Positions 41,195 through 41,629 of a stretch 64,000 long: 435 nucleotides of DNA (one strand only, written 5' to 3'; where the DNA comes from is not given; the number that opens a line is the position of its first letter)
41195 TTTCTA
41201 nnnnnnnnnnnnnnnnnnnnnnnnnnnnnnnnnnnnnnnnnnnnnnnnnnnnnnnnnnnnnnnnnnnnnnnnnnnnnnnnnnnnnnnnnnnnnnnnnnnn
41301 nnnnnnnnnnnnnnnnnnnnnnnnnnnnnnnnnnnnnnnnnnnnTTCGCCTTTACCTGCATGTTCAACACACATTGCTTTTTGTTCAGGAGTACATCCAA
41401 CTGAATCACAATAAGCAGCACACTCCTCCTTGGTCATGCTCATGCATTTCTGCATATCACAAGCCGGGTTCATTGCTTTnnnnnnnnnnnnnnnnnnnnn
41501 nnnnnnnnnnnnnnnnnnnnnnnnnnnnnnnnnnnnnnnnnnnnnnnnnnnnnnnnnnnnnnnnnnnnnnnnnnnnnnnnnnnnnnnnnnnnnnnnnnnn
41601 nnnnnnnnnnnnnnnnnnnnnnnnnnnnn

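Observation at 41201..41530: H+-translocating pyrophosphatase carrying a ~109-aa cysteine-rich, Csp/metallothionein-like C-terminal tail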

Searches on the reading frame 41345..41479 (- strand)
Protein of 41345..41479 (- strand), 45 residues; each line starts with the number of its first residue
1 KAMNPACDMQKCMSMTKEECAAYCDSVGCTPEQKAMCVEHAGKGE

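Call 15: find_related_loci(query=A2, collection=genome_contigs, flank=6000)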
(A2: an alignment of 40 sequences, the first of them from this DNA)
Query A2 (39 aa) in genome_contigs; peptide patterns used: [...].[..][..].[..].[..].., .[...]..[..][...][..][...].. (x = any residue, [..] = any of these).
599 stretches matched a pattern (row limit reached: there are more); 509 encode a relative of the query (tblastn E <= 1e-3); the best 80 are kept; 80 distinct loci.
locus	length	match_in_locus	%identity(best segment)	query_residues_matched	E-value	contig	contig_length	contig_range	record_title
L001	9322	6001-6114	92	1-38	4e-20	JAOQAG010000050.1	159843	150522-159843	MAG: Bacteroidetes bacterium isolate RYN_276 scaffold_1228769, whole genome shotgun sequence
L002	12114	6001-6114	89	1-38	1e-19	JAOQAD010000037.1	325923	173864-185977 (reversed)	MAG: Bacteroidetes bacterium isolate RYN_273 scaffold_1410682, whole genome shotgun sequence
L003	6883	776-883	89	3-38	5e-19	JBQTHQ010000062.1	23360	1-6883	MAG: Bacteroidota bacterium isolate SAW253 c_000000280217, whole genome shotgun sequence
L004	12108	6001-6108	92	3-38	8e-19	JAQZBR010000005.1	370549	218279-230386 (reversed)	MAG: Bacteroidota bacterium isolate C_No_T20_C_bin.137 scaffold_18, whole genome shotgun sequence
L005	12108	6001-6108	89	3-38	2e-18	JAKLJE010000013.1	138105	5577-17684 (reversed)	MAG: Bacteroidia bacterium isolate MAG.246 MAG.246-NODE_13_length_138105_cov_5.417097, whole genome shotgun sequence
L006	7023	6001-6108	86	3-38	4e-18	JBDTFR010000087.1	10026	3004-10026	MAG: Bacteroidia bacterium isolate cluster2_bin.231 k127_4985739, whole genome shotgun sequence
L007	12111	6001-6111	78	3-39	5e-17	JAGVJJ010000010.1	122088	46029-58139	MAG: Bacteroidia bacterium isolate SW_35 c_000000013273, whole genome shotgun sequence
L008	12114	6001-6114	76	1-38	9e-17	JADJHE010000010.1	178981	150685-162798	MAG: Bacteroidetes bacterium isolate Damh_18-Q3-R51-60_MAXAC.126_sub tig00005118-10-1780470, whole genome shotgun sequen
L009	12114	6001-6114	76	1-38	1e-16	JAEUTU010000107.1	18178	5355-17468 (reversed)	MAG: Bacteroidia bacterium isolate new MAG-337 k141_2722209, whole genome shotgun sequence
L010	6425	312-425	79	1-38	1e-16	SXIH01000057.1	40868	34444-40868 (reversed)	MAG: Bacteroidota bacterium isolate F1-120-MAGs045 F1-120__c888362, whole genome shotgun sequence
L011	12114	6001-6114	76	1-38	1e-16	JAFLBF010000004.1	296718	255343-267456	MAG: Bacteroidetes bacterium isolate UWPOB_BACT3 gnl_X_OJEEJDBO_4, whole genome shotgun sequence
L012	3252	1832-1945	76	1-38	2e-16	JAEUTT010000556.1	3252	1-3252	MAG: Bacteroidia bacterium isolate new MAG-336 k141_1821685, whole genome shotgun sequence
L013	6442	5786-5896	78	3-39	3e-16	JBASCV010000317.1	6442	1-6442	MAG: Bacteroidia bacterium isolate MFD03501_ilm_asm_bin18 k127_7557, whole genome shotgun sequence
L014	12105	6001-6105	83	3-37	3e-16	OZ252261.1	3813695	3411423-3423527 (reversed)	MAG: Bacteroidia bacterium isolate 262bc621-8325-4328-846f-fe28d88a9426 genome assembly, chromosome: 1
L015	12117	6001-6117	72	1-39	3e-16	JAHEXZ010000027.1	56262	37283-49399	MAG: Bacteroidetes bacterium isolate nzgw116 NODE_300_length_56263_cov_5.423355, whole genome shotgun sequence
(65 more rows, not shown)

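Call 19: search_protein_representatives(alignment_id=A2)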
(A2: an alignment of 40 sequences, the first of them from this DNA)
Query: 40 sequences, 39 profile positions. Proteins with E-value up to 0.001 (for the whole library): 72; up to 1e-10: 33; up to 1e-30: 0. The best 72 are listed.
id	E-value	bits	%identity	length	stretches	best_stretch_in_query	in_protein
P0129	3.2e-28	113.7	-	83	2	1-39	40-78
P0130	2.9e-23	97.9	-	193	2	2-38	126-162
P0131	2.3e-18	82.2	-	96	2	2-39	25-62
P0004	2.8e-16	75.5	-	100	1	1-38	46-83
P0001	3.0e-16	75.4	-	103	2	2-38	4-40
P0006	3.2e-16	75.3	-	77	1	1-39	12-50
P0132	9.2e-16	73.9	-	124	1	2-39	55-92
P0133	1.4e-15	73.3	-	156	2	2-39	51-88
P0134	2.8e-15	72.3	-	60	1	5-39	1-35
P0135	3.0e-15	72.2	-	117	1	1-38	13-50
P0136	6.8e-15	71.1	-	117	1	1-38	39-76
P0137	1.1e-14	70.4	-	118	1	1-39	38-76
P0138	2.8e-14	69.1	-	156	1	1-39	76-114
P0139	2.8e-14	69.1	-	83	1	1-37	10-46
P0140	4.8e-14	68.4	-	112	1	4-38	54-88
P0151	7.7e-12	61.3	-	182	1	1-38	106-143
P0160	2.9e-10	56.3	-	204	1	1-38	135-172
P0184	3.3e-06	43.3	-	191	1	2-36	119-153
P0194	4.1e-04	36.6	-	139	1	1-38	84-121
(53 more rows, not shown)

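Call 22: search_solved_structures(query=A2, max_evalue=10, show_alignments=3)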
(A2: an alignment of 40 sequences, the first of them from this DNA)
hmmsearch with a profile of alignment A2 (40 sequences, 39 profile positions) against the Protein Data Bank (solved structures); distinct sequences matched with E-value up to 10: 1.
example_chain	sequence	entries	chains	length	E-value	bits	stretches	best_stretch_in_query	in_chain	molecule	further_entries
1erp_A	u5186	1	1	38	0.11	15.9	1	16-37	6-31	PHEROMONE ER-10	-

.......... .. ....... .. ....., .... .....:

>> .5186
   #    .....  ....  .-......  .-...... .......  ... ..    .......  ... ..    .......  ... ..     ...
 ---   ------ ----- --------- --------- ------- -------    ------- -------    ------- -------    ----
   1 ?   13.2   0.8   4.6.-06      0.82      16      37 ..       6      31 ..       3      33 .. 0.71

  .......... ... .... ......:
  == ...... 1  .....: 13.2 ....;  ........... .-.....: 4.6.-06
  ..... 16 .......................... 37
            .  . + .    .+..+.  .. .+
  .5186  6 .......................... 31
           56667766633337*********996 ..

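Call 43: find_encoding_contigs(protein=P0194, flank=6000, max_places=4)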
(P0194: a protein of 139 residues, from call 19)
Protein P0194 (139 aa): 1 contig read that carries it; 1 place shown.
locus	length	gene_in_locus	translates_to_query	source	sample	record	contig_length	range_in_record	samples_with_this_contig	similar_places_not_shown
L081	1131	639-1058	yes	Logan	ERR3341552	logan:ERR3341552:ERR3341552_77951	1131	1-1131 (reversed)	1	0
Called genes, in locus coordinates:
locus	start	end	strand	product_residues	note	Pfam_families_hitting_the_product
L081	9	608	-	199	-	PF16036:Chalcone_3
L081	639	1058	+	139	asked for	-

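Call 44: find_encoding_contigs(protein=P0184, flank=6000, max_places=4)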
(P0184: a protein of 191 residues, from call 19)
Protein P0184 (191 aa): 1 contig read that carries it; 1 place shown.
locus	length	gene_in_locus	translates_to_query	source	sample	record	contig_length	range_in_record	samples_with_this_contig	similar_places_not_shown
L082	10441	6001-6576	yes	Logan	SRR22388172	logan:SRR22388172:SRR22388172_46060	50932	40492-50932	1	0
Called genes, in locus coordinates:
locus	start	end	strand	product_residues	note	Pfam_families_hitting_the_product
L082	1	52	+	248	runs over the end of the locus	PF01553:Acyltransferase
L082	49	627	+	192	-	PF03352:Adenine_glyco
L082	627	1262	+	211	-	PF02527:GidB, PF13847:Methyltransf_31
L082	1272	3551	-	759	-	PF19081:Ig_7 (weak)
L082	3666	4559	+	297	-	PF00698:Acyl_transf_1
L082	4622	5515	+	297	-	-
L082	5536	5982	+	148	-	-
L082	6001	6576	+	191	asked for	-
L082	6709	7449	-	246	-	PF19567:CpsB_CapC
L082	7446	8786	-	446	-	PF25919:BSH_CusB (faint), PF25917:BSH_RND, PF25881:HH_YBHG (weak), PF25885:HH_EMRA (weak), PF25893:HH_CzcB (weak), PF25990:Beta-barrel_YknX, PF26002:Beta-barrel_AprE (weak), PF25989:YknX_C, +2 more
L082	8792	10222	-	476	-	PF02321:OEP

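Call 45: find_encoding_contigs(protein=P0160, flank=6000, max_places=4)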
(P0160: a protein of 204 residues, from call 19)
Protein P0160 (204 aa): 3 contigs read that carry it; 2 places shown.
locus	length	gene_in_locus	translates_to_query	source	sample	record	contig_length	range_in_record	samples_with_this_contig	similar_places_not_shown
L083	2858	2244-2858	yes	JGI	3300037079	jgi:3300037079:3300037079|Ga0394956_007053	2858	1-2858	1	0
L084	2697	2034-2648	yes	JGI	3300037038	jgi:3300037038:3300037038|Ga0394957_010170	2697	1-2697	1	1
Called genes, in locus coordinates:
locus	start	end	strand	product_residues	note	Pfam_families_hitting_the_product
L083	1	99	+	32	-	?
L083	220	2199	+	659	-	PF01289:Thiol_cytolysin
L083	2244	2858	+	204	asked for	?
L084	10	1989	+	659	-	PF01289:Thiol_cytolysin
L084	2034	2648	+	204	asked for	-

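Call 46: find_encoding_contigs(protein=P0151, flank=6000, max_places=4)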
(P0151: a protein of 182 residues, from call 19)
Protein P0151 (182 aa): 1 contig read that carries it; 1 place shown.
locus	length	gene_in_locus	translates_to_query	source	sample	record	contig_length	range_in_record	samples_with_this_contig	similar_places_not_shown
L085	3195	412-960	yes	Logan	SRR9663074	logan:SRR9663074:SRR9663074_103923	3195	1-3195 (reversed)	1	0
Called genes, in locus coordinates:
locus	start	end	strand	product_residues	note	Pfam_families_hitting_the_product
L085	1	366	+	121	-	?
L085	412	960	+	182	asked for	-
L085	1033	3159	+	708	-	PF13567:DUF4131, PF03772:Competence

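Call 56: search_protein_families(library=pfam, proteins=[P0184, P0194, P0160], max_evalue=1)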
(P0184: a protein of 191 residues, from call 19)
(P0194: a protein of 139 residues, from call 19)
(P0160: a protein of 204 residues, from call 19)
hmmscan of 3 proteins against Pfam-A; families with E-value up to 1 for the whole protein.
P0184 (191 aa): 2 families
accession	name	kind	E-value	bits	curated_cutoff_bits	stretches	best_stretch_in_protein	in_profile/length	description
PF11431.13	Transport_MerF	-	0.54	10.6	24.3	1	38-53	3-18/45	Membrane transport protein MerF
PF02656.20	DUF202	-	0.62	11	23.4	1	10-52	17-59/68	Domain of unknown function (DUF202)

P0194 (139 aa): 1 family
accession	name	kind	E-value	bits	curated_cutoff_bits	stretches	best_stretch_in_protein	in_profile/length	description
PF02535.28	Zip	-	0.42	10.2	35.1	1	19-86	99-169/323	ZIP Zinc transporter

P0160 (204 aa): 0 families

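Call 64: predict_structure(alignment_id=A4)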
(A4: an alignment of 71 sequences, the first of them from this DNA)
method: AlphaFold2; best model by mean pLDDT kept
length: 45 residues; sequences in the alignment: 71
mean_pLDDT: 83.9   pTM: 0.58
mean pLDDT of the five models: 83.9, 82.7, 81.2, 81.2, 79.8
residues with pLDDT >= 90: 17; 70-90: 21; 50-70: 5; < 50: 2
segments of 3 or more residues with pLDDT < 50: none
pLDDT, mean of each block of 10 residues (from residue 1): 68 91 91 90 75
secondary structure, 60 per line:
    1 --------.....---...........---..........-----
elements in order: H9-13 H17-27 H31-40

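Call 67: find_homologous_proteins(query=A4, max_evalue=0.001)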
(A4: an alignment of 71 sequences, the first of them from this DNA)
Query A4 (71 sequences) (45 aa, profile of the alignment): 33 proteins with E <= 0.001 among 46 candidates.
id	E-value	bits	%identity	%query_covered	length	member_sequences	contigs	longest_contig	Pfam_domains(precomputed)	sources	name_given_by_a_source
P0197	7.1e-28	114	62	93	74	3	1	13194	-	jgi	-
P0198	1.4e-17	81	63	91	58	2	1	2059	-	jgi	jgi:K(+)-stimulated pyrophosphate-energized sodium pump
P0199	2.1e-17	81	63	84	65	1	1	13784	-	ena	-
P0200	8.8e-17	79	62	98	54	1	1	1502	-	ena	-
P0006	9.2e-17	79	83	80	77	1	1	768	-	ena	-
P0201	3.9e-16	77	61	84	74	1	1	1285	-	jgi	jgi:K(+)-stimulated pyrophosphate-energized sodium pump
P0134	1.2e-15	75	89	80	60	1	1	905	-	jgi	jgi:hypothetical protein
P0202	1.9e-15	74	59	91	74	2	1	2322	-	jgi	jgi:K(+)-stimulated pyrophosphate-energized sodium pump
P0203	7.0e-15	73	59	87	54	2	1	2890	-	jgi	jgi:K(+)-stimulated pyrophosphate-energized sodium pump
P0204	1.2e-14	72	53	89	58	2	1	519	-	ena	-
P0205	1.5e-14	72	76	82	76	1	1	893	-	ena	-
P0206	9.1e-14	69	55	84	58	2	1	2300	-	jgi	jgi:K(+)-stimulated pyrophosphate-energized sodium pump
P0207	9.1e-14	69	59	76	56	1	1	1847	-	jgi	jgi:K(+)-stimulated pyrophosphate-energized sodium pump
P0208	2.4e-13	68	50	80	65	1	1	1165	-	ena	-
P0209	3.7e-13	67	63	78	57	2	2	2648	-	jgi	jgi:K(+)-stimulated pyrophosphate-energized sodium pump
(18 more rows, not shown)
